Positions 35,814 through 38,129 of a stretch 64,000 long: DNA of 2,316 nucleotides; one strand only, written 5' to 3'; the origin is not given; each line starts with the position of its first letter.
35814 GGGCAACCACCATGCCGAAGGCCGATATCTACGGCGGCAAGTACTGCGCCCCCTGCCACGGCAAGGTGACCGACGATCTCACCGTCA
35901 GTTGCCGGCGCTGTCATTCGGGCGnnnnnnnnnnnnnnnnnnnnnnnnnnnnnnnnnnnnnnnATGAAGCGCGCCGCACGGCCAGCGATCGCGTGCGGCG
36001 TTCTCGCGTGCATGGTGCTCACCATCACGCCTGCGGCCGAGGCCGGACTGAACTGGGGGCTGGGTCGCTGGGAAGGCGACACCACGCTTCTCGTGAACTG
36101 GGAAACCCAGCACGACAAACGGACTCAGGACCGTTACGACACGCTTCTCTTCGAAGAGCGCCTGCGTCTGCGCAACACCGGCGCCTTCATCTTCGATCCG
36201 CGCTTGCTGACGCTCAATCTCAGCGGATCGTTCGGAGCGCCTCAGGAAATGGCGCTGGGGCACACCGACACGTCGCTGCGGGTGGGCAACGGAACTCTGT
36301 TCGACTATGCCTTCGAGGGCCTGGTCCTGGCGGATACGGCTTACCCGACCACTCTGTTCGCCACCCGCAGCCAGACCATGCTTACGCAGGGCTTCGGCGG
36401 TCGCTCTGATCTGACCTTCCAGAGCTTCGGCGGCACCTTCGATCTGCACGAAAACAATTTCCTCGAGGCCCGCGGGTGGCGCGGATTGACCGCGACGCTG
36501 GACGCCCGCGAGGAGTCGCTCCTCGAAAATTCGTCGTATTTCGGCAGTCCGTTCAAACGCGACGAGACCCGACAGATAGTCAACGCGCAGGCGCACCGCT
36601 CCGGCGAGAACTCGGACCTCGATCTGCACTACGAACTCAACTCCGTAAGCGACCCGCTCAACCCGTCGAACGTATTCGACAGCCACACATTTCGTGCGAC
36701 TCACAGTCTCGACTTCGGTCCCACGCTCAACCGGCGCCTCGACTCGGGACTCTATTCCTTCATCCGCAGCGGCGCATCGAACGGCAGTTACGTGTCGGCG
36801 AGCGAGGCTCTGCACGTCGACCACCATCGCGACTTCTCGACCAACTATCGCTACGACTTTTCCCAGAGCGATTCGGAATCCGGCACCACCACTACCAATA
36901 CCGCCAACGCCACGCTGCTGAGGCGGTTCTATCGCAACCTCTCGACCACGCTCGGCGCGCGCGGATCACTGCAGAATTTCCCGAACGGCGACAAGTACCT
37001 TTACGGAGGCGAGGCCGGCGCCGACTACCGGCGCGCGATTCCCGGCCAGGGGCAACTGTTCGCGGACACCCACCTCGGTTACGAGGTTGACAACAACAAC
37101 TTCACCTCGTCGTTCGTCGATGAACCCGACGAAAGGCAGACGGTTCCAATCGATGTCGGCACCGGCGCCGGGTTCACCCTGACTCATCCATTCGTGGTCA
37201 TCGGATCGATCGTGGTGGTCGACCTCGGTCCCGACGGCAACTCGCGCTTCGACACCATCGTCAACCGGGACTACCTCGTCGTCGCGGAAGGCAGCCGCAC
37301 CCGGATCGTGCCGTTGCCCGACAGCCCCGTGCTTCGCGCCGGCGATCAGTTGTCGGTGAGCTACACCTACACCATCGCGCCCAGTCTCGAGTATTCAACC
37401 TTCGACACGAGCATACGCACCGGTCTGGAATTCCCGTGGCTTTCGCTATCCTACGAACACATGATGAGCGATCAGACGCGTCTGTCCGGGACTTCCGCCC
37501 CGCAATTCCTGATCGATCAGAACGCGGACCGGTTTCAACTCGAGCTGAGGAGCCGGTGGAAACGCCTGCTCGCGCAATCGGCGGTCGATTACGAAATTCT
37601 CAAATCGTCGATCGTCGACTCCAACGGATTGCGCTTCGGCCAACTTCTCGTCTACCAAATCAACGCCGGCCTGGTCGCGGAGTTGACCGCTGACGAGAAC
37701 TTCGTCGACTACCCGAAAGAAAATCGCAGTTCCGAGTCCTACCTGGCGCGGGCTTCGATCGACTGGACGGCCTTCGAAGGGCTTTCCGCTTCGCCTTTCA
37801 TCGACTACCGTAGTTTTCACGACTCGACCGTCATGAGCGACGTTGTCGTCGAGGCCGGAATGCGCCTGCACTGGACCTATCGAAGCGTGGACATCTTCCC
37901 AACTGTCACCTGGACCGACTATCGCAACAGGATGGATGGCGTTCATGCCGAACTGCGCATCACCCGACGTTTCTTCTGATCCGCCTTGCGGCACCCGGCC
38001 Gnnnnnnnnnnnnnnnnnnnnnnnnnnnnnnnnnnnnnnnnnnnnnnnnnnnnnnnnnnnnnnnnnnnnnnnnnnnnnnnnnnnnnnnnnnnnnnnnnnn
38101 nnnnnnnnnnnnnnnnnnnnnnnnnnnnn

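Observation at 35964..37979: Large C-terminal-Phe beta-barrel flanked by a lipoprotein nona-heme cytochrome and an NHL lipoprotein: candidate porin of the conduit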

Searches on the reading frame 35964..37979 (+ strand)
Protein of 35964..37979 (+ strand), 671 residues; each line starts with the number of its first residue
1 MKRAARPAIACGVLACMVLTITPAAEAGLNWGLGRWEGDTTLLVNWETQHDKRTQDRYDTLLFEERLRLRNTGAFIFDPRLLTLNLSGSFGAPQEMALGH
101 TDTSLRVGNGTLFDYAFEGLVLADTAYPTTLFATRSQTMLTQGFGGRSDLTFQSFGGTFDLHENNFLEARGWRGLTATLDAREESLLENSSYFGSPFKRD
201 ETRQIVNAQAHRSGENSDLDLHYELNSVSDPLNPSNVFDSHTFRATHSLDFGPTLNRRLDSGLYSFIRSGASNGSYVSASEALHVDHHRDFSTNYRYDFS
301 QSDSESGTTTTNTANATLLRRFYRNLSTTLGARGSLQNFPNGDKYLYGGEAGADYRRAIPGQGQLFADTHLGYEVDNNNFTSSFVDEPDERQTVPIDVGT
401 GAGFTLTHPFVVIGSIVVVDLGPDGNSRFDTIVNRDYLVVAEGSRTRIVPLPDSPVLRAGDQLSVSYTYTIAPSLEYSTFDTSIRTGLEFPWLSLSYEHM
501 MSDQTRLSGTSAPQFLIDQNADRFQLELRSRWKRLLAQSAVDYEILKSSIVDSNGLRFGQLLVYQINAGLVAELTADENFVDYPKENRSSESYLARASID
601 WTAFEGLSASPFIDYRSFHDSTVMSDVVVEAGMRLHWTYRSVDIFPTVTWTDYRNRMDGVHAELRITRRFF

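Call 3: search_protein_families(library=pfam, proteins=[window:35964-37979:+], max_evalue=0.01)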
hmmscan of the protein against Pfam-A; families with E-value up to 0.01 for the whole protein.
window:35964-37979:+ (671 aa): 0 families

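Call 4: search_protein_families(library=ncbifam, proteins=[window:35964-37979:+], max_evalue=0.01)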
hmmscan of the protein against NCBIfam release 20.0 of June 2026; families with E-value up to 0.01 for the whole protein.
window:35964-37979:+ (671 aa): 0 families

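Call 5: find_homologous_proteins(query=window:35964-37979:+, max_evalue=0.001)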
Query window:35964-37979:+ (671 aa): 55 proteins with E <= 0.001 among 8000 candidates.
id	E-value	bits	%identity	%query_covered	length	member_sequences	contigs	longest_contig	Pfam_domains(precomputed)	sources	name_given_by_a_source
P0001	0.0e+0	1485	100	98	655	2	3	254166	-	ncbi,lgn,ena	-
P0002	0.0e+0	1277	82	100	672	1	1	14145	-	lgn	-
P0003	0.0e+0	1230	79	100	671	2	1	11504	-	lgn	-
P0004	0.0e+0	1194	75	100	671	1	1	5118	-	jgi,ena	-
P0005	2.8e-251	854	58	96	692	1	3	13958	-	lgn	-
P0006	2.2e-247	841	57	98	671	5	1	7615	-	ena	-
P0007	1.1e-245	835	56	100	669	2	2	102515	-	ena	-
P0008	2.6e-243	827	56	99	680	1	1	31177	-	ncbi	ncbi:MAG: hypothetical protein ACHQ9S_23335 [Candidatus Binatia bacterium]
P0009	9.7e-241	819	56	98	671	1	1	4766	-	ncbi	-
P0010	6.1e-240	816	54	100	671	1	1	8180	-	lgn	-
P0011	1.1e-238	812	55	98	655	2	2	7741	-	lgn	-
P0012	3.4e-238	811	55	100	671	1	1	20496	-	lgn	-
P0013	1.1e-236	805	56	98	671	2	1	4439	-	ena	-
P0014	5.0e-236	803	55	98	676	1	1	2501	-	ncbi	-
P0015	6.8e-236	803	54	100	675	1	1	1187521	-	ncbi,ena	-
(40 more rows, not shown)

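Call 6: search_solved_structures(query=window:35964-37979:+, max_evalue=10)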
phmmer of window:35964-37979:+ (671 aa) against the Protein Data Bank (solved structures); distinct sequences matched with E-value up to 10: 0.

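Call 13: find_encoding_contigs(protein=P0015, flank=10000, max_places=2)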
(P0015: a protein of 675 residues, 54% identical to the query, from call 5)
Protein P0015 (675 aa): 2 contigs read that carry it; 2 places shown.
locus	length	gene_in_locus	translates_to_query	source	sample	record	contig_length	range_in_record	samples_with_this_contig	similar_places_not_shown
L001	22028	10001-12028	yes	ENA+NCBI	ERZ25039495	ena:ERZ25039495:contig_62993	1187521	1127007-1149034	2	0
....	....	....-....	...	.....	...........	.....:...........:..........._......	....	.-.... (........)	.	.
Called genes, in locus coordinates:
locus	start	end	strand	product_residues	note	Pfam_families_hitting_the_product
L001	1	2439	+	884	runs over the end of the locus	PF14522:Cytochrome_C7 (faint), PF14537:Cytochrom_c3_2 (faint), PF22113:Mtrc-MtrF_II-IV_dom (faint), PF09699:Paired_CXXCH_1 (weak)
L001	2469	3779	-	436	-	PF00037:Fer4 (faint), PF12797:Fer4_2 (faint), PF13237:Fer4_10, PF14697:Fer4_21, PF12838:Fer4_7 (weak), PF13187:Fer4_9 (weak), PF07992:Pyr_redox_2, PF13738:Pyr_redox_3, +8 more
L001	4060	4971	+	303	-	-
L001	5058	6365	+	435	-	PF02085:Cytochrom_CIII (faint), PF14537:Cytochrom_c3_2 (faint), PF14522:Cytochrome_C7 (weak)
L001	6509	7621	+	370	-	PF00058:Ldl_recept_b (faint), PF01731:Arylesterase (faint), PF08450:SGL, PF25021:TEN_NHL (faint), PF06739:SBBP (faint), PF01436:NHL (weak), PF17170:DUF5128 (weak)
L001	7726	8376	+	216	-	PF14537:Cytochrom_c3_2 (faint), PF14522:Cytochrome_C7 (faint), PF09699:Paired_CXXCH_1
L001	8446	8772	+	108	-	PF14522:Cytochrome_C7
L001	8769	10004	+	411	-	PF14522:Cytochrome_C7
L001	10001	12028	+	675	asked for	-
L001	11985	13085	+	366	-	PF17170:DUF5128 (faint), PF25021:TEN_NHL (faint), PF08450:SGL (faint), PF01436:NHL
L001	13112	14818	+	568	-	PF14522:Cytochrome_C7 (faint), PF14537:Cytochrom_c3_2 (faint), PF22678:Cytochrom_c_NrfB-like (faint), PF09699:Paired_CXXCH_1 (weak), PF22113:Mtrc-MtrF_II-IV_dom (weak)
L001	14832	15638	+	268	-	PF13622:4HBT_3, PF20789:4HBT_3C, PF02551:Acyl_CoA_thio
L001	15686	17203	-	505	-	PF20154:LNT_N, PF00795:CN_hydrolase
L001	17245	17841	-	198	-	-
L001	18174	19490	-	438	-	PF03283:PAE (faint)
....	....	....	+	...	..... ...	-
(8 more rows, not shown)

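Call 17: predict_structure(alignment_id=A1)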
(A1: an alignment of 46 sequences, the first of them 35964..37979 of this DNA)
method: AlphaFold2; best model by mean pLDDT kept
length: 671 residues; sequences in the alignment: 46
mean_pLDDT: 88.2   pTM: 0.70
mean pLDDT of the five models: 88.2, 86.7, 84.8, 84.4, 83.4
residues with pLDDT >= 90: 397; 70-90: 219; 50-70: 41; < 50: 14
segments of 3 or more residues with pLDDT < 50: 1-3, 21-27, 102-104
pLDDT, mean of each block of 10 residues (from residue 1): 53 66 47 89 91 78 92 87 93 75 60 93 92 93 75 97 86 91 94 78 97 91 96 88 96 86 95 92 94 97 88 97 94 95 94 97 96 93 82 78 83 88 69 86 84 79 88 89 97 97 90 80 97 95 94 95 95 97 91 96 88 94 86 95 95 87 95 82
secondary structure, 60 per line:
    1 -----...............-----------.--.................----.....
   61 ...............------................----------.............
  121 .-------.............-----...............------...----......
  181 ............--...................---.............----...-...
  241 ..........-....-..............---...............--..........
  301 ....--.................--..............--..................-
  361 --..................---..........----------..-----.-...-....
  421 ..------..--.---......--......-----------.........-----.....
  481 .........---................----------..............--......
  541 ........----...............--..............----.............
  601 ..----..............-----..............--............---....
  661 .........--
elements in order: H6-20 E35-51 E56-75 E82-97 E108-121 E129-141 E147-161 E175-192 E195-213 E217-229 E238-250 H252-255 E257-270 E274-288 E291-304 E307-323 E326-339 E342-359 E363-380 E384-393 E417-422 E437-442 E445-450 E462-470 E476-489 E493-508 E519-532 E535-548 E553-567 E570-583 E588-602 E607-620 E626-639 E642-653 E657-669

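Call 19: search_protein_representatives(alignment_id=A1)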
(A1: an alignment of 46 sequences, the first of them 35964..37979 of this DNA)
Query: 46 sequences, 668 profile positions. Proteins with E-value up to 0.001 (for the whole library): 2133; up to 1e-10: 1792; up to 1e-30: 811. The best 150 are listed.
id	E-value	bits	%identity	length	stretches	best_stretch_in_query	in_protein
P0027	1.6e-282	955.1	-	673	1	7-668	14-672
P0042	2.6e-260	881.7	-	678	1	3-668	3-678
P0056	2.5e-240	815.7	-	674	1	7-668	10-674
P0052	9.4e-236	800.6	-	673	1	3-667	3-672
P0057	1.2e-227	773.7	-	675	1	8-668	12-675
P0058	2.6e-227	772.7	-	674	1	8-668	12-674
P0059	2.9e-225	765.9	-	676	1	9-667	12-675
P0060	1.4e-221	753.8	-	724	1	25-668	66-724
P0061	2.0e-221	753.2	-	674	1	7-668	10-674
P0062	3.8e-221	752.3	-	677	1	3-668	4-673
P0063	2.6e-214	729.7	-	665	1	9-668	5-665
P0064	1.5e-211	720.5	-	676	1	7-668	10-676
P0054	1.0e-210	717.8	-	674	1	3-668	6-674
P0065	4.6e-207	705.8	-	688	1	12-668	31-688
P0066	1.9e-205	700.4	-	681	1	5-668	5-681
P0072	7.6e-198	675.3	-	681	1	11-668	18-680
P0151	2.3e-98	346.6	-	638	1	26-668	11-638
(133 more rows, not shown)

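Call 24: find_related_loci(query=A2, collection=genome_contigs, flank=10000)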
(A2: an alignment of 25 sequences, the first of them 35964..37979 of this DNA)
Query A2 (671 aa) in genome_contigs; peptide patterns used: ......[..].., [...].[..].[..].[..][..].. (x = any residue, [..] = any of these).
87 stretches matched a pattern; 28 encode a relative of the query (tblastn E <= 1e-3); 28 distinct loci.
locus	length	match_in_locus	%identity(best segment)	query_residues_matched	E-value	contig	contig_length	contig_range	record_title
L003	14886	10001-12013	79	1-671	0e+0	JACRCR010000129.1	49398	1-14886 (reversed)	MAG: Deltaproteobacteria bacterium isolate NC_groundwater_1651_Pr3_B-0.1um_66_31 SR-2_scaffold_141_1241869, whole genome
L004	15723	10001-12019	56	6-671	0e+0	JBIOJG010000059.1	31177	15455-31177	MAG: Candidatus Binatia bacterium isolate GcC5-6 k141_2414314_length_31177_cov_96.7917, whole genome shotgun sequence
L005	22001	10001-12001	54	4-671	0e+0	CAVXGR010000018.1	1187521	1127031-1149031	MAG: uncultured delta proteobacterium isolate MFD02416.bin.1.411 genome assembly, contig: contig_62993, whole genome sho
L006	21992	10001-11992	53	2-671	0e+0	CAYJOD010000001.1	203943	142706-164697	MAG TPA_asm: uncultured Candidatus Binatia bacterium isolate ERP124720_co1_58 genome assembly, contig: NODE_72_length_20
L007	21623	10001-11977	54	9-671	0e+0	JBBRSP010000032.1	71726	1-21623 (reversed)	MAG: Candidatus Binatia bacterium isolate La2_metabat2.097 La2_metabat2.097_K_457634L71726_cov_62.6479, whole genome sho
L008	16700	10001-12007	52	2-671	0e+0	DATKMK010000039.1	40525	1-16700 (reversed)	MAG TPA_asm: Candidatus Binatia bacterium isolate SMAG_U14709 k141_66588, whole genome shotgun sequence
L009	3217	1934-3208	59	15-439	1e-169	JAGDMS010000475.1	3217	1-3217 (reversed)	MAG: Deltaproteobacteria bacterium isolate CTSoil_040 scaffold_79870, whole genome shotgun sequence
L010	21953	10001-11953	54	20-671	0e+0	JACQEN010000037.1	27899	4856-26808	MAG: Deltaproteobacteria bacterium isolate NC_groundwater_1022_Pr1_S-0.65um_62_10 Montesol18_Sp65_coassembly_scaffold_10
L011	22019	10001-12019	33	1-670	8e-111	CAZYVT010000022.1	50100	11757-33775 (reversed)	MAG TPA_asm: uncultured Enterobacteriaceae bacterium isolate SRP119689_co1_1 genome assembly, contig: NODE_756_length_50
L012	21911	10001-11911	33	6-639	5e-96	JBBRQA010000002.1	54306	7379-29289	MAG: Burkholderiales bacterium isolate metawrap_la1_111 W_la1_111_k141_1845755L_54306_cov_11.2885, whole genome shotgun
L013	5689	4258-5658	37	6-479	6e-90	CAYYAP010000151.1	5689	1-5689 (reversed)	MAG TPA_asm: uncultured Thiohalobacter sp. isolate binchicken_co253_150 genome assembly, contig: NODE_12791_length_5689_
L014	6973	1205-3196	31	14-671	6e-87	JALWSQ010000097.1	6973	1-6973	MAG: Thiohalobacter sp. isolate M2_metabat2_scaf2bin.091 M2_NODE_18123_length_6973_cov_4.251388, whole genome shotgun se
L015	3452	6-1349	37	223-670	4e-87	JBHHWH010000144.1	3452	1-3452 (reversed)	MAG: Acidimicrobiia bacterium isolate S.2_sp3_bin.30 NODE_5410_length_3452_cov_5.684133, whole genome shotgun sequence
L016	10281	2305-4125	31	33-638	1e-82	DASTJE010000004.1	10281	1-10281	MAG TPA_asm: Burkholderiaceae bacterium isolate SMAG_U1349 k141_1898093, whole genome shotgun sequence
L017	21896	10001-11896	33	10-642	8e-89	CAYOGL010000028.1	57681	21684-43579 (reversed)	MAG TPA_asm: uncultured Burkholderiales bacterium isolate SRP272529_co2_139 genome assembly, contig: NODE_699_length_576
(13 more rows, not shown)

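Call 37: find_homologous_proteins(query=A3, max_evalue=1e-20)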
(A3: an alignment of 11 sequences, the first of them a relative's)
Query A3 (11 sequences) (695 aa, profile of the alignment): 58 proteins with E <= 1e-20 among 8000 candidates.
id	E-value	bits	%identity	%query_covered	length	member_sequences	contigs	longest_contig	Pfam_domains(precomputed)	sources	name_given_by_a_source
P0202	0.0e+0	1040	39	96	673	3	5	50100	-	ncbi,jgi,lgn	-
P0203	1.3e-291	987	39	98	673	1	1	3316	-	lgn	-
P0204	4.4e-287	972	39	95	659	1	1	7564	-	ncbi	-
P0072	8.7e-282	955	100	98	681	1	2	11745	-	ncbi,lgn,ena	-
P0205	1.4e-279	947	32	92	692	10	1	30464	-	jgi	-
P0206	1.5e-277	941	45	92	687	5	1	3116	-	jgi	-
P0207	4.3e-273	926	28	92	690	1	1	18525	-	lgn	-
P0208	4.7e-271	919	30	92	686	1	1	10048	-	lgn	-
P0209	2.5e-269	913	29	92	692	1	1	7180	-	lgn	-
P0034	3.3e-264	897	39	93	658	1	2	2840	-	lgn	-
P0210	5.6e-264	896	44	92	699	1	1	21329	-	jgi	jgi:hypothetical protein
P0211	1.9e-258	877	41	92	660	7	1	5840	-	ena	-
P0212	6.1e-256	869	39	93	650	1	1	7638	-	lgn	-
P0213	6.6e-256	869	37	96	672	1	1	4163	-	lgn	-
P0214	1.8e-255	868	31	96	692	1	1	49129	-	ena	-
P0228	3.4e-236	804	43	91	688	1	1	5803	PF27730.1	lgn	-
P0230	3.7e-233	794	37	95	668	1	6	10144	-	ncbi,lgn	-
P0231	9.7e-232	789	36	95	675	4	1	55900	-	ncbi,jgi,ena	-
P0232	1.7e-231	788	33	86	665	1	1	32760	-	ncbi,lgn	ncbi:MAG: hypothetical protein Fur0039_21420 [Rhodocyclaceae bacterium]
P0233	9.7e-221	753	35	92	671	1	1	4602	-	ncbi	-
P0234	2.3e-216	738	41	93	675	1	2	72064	-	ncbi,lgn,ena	-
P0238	7.0e-205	700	32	92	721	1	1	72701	-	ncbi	-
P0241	1.1e-145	505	29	92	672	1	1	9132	-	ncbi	-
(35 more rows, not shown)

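Call 38: list_cluster_members(proteins=[P0202, P0204, P0072, P0230, P0231, P0233, P0234, P0238, P0241, P0001])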
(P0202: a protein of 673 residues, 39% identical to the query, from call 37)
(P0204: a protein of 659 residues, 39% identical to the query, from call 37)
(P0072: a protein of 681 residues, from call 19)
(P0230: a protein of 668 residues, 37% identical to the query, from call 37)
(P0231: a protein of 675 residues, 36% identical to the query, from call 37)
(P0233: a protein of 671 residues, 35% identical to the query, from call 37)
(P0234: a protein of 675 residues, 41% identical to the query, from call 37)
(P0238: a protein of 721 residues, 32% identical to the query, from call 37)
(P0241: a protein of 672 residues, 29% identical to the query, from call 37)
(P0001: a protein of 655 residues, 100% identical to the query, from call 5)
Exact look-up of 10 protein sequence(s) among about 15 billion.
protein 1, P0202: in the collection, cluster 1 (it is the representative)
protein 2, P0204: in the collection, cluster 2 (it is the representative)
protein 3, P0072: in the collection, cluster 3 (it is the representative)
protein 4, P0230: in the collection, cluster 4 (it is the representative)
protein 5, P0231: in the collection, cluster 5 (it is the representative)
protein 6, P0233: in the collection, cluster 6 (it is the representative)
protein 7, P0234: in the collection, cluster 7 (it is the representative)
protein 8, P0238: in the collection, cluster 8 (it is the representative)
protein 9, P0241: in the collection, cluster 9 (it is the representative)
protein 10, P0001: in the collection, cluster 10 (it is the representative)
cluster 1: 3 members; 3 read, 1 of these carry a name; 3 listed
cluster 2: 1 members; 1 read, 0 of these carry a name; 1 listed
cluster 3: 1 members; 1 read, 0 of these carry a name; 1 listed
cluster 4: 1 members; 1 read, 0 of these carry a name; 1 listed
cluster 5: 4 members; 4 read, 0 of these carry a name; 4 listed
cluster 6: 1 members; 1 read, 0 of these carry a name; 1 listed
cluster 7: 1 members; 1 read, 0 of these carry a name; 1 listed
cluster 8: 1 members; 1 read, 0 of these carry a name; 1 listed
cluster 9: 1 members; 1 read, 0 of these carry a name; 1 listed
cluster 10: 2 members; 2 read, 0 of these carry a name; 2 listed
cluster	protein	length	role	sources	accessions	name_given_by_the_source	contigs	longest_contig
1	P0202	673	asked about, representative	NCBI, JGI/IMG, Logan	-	-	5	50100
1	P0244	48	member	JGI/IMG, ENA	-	hypothetical protein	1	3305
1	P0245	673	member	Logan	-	-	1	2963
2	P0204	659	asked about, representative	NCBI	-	-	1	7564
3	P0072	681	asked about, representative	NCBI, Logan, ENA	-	-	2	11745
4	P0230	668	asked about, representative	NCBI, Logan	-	-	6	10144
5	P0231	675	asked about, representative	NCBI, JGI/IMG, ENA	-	-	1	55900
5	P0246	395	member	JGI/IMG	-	-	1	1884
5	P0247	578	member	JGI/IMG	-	-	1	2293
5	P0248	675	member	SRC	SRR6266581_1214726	-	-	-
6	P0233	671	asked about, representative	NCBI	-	-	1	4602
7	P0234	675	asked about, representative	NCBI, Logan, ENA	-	-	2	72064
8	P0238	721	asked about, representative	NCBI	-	-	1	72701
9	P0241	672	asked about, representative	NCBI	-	-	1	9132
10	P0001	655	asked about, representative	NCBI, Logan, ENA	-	-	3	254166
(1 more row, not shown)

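Call 39: search_protein_families(library=pfam, proteins=[P0228], max_evalue=10)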
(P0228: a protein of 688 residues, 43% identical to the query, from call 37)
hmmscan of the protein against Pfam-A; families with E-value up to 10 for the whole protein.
P0228 (688 aa): 0 families

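Call 41: find_encoding_contigs(protein=P0151, flank=10000, max_places=2)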
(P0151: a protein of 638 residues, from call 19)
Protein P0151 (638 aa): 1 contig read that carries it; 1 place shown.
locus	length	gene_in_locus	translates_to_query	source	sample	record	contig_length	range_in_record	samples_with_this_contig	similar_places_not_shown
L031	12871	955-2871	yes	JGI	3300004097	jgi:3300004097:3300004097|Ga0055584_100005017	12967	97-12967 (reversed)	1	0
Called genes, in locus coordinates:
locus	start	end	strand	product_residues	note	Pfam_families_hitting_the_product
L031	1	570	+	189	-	?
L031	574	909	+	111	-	PF14522:Cytochrome_C7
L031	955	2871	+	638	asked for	-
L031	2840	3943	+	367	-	PF01436:NHL (faint)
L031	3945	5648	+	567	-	PF22113:Mtrc-MtrF_II-IV_dom (faint), PF14522:Cytochrome_C7 (faint), PF14537:Cytochrom_c3_2 (faint), PF09699:Paired_CXXCH_1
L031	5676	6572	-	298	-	PF02668:TauD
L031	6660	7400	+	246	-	PF00293:NUDIX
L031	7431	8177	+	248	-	PF01925:TauE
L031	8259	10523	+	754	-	PF02515:CoA_transf_3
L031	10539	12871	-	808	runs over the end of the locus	?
